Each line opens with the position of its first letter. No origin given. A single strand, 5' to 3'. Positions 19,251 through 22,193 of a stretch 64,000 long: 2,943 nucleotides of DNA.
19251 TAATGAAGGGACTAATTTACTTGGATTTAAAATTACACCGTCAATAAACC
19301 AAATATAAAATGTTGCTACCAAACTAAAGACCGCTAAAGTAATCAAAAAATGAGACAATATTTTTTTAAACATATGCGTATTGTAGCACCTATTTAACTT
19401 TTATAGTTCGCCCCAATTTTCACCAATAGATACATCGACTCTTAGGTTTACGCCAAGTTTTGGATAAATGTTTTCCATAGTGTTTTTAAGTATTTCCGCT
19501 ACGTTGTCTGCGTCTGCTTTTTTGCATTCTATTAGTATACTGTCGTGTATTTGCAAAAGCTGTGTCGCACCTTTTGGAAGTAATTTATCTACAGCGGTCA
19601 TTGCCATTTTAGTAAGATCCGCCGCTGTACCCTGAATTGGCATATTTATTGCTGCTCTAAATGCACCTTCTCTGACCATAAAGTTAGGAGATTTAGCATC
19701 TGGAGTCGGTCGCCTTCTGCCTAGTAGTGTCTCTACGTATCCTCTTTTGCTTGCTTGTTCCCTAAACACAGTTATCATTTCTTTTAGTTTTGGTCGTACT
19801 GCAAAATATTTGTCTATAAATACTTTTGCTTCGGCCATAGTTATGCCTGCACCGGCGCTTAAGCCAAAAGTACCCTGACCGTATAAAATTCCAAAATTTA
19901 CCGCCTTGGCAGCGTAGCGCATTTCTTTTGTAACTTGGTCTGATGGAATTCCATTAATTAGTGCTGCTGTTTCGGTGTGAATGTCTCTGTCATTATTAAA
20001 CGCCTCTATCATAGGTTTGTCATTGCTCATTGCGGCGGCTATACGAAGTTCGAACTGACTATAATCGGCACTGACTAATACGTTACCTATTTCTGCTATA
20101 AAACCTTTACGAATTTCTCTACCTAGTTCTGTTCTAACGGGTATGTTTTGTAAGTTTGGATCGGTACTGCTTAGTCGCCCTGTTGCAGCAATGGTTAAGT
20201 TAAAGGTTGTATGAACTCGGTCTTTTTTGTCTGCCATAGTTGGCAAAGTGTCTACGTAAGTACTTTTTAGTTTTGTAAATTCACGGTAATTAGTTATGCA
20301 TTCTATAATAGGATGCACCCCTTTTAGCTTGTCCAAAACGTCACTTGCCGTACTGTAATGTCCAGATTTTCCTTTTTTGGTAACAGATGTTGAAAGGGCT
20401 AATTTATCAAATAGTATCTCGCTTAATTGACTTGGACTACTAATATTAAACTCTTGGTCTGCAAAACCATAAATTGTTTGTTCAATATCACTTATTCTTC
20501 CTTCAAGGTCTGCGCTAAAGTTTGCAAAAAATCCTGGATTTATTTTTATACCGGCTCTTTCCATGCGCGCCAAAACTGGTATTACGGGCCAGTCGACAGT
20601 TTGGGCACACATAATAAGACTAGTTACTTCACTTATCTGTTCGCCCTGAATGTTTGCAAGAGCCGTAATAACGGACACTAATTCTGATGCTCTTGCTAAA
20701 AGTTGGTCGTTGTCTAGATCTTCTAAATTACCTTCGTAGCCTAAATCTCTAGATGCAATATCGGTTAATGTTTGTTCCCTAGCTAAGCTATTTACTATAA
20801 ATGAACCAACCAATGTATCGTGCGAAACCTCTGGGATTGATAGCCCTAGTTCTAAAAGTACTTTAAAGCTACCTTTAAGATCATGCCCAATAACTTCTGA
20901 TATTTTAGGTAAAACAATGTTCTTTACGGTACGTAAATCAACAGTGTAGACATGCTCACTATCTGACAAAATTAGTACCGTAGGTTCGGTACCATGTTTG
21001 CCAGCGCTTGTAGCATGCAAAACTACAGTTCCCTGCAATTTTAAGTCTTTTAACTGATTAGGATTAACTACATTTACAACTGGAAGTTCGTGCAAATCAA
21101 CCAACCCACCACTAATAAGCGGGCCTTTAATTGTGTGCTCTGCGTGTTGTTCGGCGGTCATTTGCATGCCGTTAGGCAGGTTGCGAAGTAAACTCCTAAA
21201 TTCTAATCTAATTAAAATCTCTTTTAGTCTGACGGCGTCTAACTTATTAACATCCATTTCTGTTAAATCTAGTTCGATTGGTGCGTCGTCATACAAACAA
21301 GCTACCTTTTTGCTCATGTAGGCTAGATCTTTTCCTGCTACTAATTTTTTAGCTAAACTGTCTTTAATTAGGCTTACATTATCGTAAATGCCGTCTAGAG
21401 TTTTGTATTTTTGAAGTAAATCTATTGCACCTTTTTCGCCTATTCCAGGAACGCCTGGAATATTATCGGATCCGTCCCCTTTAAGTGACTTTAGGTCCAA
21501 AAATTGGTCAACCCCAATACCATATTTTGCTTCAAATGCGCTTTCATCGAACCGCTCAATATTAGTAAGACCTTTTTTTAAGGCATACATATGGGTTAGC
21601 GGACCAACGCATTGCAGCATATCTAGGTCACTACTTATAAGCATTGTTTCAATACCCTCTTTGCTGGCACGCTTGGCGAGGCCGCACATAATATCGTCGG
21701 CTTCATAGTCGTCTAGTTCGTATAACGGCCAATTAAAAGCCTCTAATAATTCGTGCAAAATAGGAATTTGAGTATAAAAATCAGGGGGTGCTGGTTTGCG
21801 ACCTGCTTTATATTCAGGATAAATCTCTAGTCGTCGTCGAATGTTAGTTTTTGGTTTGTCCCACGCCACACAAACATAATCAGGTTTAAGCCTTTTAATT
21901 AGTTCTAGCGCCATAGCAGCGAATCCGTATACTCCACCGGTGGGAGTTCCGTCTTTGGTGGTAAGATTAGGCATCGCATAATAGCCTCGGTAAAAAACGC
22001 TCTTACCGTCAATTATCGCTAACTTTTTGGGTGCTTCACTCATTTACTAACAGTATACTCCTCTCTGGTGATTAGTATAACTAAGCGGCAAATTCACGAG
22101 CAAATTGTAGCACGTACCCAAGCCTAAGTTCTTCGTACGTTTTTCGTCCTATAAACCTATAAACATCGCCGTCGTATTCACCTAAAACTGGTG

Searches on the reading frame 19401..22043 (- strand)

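Call 50: search_protein_families(library=pfam, proteins=[window:19401-22043:-], max_evalue=0.00001)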
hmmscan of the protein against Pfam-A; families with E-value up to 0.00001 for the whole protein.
window:19401-22043:- (880 aa): 3 families
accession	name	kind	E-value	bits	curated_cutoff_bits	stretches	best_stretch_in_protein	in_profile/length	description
PF00476.26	DNA_pol_A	-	2e-139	465.2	34.3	1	507-879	5-381/381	DNA polymerase family A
PF02739.22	5_3_exonuc_N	-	6.2e-48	163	34.3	1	7-175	1-164/164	5'-3' exonuclease, N-terminal resolvase-like domain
PF01367.25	5_3_exonuc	-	1.2e-26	93.5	40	1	179-269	4-95/97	5'-3' exonuclease, C-terminal SAM fold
